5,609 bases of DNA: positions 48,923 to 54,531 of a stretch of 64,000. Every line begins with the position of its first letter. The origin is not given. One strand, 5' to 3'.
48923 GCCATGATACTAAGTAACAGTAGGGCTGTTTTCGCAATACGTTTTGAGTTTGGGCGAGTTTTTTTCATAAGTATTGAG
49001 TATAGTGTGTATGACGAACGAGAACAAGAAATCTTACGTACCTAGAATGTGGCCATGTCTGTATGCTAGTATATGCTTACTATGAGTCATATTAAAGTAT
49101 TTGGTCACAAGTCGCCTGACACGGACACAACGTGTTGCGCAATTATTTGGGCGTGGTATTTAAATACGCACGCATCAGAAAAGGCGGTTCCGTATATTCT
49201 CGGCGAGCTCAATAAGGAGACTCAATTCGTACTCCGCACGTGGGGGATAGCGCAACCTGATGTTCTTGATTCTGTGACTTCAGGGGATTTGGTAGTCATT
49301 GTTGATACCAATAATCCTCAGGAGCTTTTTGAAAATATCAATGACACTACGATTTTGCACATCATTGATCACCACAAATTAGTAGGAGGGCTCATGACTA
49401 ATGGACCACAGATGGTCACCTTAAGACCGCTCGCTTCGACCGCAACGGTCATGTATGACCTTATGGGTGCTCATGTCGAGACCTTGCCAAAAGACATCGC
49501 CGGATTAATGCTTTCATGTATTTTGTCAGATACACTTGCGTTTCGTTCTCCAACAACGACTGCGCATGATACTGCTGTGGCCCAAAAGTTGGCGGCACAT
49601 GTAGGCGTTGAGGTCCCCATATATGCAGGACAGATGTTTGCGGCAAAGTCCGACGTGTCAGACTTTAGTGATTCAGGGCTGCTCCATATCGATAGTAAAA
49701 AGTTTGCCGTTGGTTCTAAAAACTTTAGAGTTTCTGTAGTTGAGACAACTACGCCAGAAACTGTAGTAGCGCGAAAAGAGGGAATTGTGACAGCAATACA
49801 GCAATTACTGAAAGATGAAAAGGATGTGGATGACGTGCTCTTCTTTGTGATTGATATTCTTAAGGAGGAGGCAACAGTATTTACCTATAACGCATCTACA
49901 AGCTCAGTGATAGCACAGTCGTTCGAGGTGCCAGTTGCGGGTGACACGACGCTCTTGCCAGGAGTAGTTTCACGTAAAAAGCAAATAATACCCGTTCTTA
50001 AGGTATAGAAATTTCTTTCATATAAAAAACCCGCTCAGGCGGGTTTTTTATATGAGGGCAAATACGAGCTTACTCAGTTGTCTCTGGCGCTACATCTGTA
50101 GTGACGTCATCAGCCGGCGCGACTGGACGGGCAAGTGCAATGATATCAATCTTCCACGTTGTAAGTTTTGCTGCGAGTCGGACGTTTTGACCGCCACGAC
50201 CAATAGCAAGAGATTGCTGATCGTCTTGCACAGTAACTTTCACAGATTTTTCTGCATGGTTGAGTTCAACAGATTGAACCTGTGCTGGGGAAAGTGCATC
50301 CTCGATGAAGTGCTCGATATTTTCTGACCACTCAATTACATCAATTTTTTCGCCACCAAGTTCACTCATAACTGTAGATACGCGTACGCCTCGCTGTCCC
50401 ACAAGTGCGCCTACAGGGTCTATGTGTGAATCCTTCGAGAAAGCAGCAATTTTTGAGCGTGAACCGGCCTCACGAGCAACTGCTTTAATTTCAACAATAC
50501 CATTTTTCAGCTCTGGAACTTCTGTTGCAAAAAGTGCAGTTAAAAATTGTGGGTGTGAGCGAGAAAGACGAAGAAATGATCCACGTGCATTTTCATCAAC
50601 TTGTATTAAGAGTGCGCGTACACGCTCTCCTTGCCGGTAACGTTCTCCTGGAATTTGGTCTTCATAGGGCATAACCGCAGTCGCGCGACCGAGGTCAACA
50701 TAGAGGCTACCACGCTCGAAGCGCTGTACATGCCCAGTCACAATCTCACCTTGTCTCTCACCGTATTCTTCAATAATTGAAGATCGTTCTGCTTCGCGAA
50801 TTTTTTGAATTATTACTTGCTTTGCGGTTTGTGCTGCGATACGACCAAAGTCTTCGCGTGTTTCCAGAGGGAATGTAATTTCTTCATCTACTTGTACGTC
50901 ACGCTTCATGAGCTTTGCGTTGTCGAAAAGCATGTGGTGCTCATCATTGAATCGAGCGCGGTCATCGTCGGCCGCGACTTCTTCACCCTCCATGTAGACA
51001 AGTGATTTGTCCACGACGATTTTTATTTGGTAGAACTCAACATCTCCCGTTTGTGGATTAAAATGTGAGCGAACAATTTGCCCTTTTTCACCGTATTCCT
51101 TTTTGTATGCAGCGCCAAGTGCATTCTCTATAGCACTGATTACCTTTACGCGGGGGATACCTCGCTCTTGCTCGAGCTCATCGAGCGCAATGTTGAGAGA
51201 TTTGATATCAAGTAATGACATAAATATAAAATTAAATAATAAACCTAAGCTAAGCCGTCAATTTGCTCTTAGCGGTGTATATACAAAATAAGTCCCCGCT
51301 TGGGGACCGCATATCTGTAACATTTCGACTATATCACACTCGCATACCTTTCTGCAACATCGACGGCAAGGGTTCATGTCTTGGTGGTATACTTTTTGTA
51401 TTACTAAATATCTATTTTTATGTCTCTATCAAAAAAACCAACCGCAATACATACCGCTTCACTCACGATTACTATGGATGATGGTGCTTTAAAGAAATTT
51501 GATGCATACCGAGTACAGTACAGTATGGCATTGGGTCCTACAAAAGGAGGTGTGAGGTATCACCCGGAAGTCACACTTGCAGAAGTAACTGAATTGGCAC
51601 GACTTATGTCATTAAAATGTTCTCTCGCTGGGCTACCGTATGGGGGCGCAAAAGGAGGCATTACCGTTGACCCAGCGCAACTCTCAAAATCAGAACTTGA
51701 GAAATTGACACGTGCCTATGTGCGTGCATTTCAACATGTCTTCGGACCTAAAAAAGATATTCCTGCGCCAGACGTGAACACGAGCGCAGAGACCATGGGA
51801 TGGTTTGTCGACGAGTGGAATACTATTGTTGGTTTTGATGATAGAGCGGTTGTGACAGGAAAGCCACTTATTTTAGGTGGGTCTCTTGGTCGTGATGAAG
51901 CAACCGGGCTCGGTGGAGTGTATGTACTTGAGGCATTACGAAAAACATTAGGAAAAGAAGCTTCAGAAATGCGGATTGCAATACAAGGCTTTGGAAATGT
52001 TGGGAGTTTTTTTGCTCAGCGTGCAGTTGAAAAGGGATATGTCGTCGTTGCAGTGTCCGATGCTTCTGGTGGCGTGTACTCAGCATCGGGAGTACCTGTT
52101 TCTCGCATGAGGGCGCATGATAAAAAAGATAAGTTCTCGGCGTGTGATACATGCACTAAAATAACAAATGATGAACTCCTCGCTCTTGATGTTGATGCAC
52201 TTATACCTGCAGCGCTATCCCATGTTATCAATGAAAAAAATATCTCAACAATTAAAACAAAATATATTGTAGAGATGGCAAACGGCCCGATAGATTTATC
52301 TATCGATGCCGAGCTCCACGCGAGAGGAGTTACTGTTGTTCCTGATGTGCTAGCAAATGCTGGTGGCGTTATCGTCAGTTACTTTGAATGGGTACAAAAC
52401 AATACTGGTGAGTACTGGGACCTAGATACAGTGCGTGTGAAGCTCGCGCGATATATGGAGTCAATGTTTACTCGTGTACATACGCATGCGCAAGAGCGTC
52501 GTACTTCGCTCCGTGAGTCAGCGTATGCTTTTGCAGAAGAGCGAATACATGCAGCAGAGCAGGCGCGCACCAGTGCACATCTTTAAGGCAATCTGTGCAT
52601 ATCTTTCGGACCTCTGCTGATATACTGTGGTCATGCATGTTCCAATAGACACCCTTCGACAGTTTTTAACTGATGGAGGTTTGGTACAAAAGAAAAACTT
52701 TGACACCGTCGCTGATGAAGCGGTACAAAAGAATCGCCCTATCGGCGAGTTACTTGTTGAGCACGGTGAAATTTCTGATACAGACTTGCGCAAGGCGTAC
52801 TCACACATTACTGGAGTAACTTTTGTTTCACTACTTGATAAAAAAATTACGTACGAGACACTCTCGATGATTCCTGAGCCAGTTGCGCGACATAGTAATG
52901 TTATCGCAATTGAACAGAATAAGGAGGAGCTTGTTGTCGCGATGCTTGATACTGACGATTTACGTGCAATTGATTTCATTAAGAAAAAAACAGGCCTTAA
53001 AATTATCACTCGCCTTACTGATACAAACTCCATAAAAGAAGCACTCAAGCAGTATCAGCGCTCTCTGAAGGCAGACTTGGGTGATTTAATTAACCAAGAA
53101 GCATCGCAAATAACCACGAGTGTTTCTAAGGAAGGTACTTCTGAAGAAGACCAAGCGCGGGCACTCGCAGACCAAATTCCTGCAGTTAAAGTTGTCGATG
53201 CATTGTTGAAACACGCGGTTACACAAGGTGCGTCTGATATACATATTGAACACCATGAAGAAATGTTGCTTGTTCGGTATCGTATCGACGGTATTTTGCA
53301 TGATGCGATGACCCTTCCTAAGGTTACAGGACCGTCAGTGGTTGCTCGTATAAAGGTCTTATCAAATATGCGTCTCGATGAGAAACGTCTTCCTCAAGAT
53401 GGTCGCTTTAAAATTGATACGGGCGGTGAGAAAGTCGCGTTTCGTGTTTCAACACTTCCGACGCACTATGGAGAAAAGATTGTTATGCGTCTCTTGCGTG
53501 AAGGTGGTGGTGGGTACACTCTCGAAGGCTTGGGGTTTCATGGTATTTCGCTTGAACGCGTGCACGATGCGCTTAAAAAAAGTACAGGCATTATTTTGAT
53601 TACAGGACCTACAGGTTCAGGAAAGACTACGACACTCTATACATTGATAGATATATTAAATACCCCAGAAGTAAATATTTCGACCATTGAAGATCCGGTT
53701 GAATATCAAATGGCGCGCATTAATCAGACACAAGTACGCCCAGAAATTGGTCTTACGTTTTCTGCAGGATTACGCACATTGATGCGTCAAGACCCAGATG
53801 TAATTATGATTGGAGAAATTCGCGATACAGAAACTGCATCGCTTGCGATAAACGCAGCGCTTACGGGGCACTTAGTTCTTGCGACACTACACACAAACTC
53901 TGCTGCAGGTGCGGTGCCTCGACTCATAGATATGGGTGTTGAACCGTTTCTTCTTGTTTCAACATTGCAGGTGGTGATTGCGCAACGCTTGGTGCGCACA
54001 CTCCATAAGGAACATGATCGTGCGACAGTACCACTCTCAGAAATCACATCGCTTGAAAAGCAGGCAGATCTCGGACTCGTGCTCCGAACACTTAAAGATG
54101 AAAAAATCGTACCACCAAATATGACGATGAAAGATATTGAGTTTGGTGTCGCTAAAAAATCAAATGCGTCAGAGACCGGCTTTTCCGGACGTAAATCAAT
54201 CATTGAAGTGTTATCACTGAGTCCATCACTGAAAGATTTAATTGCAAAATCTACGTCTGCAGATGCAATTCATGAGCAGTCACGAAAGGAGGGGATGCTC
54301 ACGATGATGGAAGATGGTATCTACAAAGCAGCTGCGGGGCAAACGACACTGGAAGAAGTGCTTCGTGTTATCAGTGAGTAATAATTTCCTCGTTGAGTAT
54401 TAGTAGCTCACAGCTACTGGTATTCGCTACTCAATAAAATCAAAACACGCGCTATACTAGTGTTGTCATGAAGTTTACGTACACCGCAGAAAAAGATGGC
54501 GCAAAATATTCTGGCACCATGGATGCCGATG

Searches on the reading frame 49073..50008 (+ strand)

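Call 17: search_protein_families(library=pfam, proteins=[window:49073-50008:+], max_evalue=0.001)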
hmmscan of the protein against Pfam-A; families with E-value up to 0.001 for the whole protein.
window:49073-50008:+ (311 aa): 2 families
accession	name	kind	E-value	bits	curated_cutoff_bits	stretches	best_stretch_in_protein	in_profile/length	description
PF02833.19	DHHA2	-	1.1e-25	90.9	27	1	187-310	2-124/126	DHHA2 domain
PF01368.27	DHH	-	8.2e-18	65.3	28.1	1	7-150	2-125/125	DHH family, N-terminal domain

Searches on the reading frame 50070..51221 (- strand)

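Call 17: search_protein_families(library=pfam, proteins=[window:50070-51221:-], max_evalue=0.001)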
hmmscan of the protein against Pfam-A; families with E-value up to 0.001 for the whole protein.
window:50070-51221:- (383 aa): 5 families
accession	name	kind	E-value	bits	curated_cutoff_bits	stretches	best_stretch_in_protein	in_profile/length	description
PF08529.16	NusA_N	-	8e-32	110.4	23.8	1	12-146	5-118/119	NusA N-terminal domain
PF13184.12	KH_5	-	4.4e-28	97.7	27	1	252-319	1-68/69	NusA-like KH domain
PF00575.29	S1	-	1.6e-07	32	22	1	157-217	4-71/74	S1 RNA binding domain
PF07650.23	KH_2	-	2.9e-05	24.2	22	1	302-353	2-53/78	KH domain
PF10246.15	MRP-S35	-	0.00014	22.2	25.1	1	146-209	12-75/105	Mitochondrial ribosomal protein MRP-S35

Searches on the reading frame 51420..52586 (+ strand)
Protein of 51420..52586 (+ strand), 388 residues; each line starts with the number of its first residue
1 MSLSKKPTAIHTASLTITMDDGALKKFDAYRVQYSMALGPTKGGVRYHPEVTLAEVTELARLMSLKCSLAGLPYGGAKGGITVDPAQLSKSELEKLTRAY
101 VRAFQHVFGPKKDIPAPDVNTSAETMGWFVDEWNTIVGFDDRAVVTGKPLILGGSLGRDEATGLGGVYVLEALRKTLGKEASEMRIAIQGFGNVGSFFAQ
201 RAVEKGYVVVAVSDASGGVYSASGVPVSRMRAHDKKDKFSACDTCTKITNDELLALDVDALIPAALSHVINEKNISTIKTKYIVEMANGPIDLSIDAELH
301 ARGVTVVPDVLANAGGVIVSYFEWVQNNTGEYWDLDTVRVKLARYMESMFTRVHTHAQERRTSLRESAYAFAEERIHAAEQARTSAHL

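Call 17: search_protein_families(library=pfam, proteins=[window:51420-52586:+], max_evalue=0.001)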
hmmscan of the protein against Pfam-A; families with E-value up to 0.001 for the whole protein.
window:51420-52586:+ (388 aa): 2 families
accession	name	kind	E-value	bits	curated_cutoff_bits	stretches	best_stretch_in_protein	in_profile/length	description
PF00208.27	ELFV_dehydrog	-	1.5e-66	225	23.4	1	153-383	1-240/241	Glutamate/Leucine/Phenylalanine/Valine dehydrogenase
PF02812.23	ELFV_dehydrog_N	-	5.4e-49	165.6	25.3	1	8-134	2-128/129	Glu/Leu/Phe/Val dehydrogenase, dimerisation domain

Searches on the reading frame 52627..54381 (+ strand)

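Call 17: search_protein_families(library=pfam, proteins=[window:52627-54381:+], max_evalue=0.001)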
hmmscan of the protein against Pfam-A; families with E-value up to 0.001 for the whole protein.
window:52627-54381:+ (584 aa): 9 families
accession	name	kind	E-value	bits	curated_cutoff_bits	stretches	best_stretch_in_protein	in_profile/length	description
PF00437.27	T2SSE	-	1.2e-119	399.7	24.9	1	181-580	3-370/370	Type II/IV secretion system protein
PF05157.20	MshEN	-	3.8e-12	46.5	23.1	1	63-147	2-87/90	MshEN domain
PF13401.12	AAA_22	-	7e-05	23.6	27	1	319-360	4-45/130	AAA domain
PF13173.12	AAA_14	-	0.00016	22.1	27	1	321-426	3-99/129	AAA domain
PF20720.3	nSTAND3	-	0.00039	20.6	27.2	0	310-356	8-53/155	Novel STAND NTPase 3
PF13476.12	AAA_23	-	0.00045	21.4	27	0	319-337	18-36/201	AAA domain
PF03266.21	NTPase_1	-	0.00063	20.1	23.9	0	323-351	2-30/168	NTPase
PF13191.12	AAA_16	-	0.00069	20.6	32.6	0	311-349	11-53/167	AAA ATPase domain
PF25199.1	nSTAND_NTPase5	-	0.00074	19.8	34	0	314-341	35-62/145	Novel STAND NTPase 5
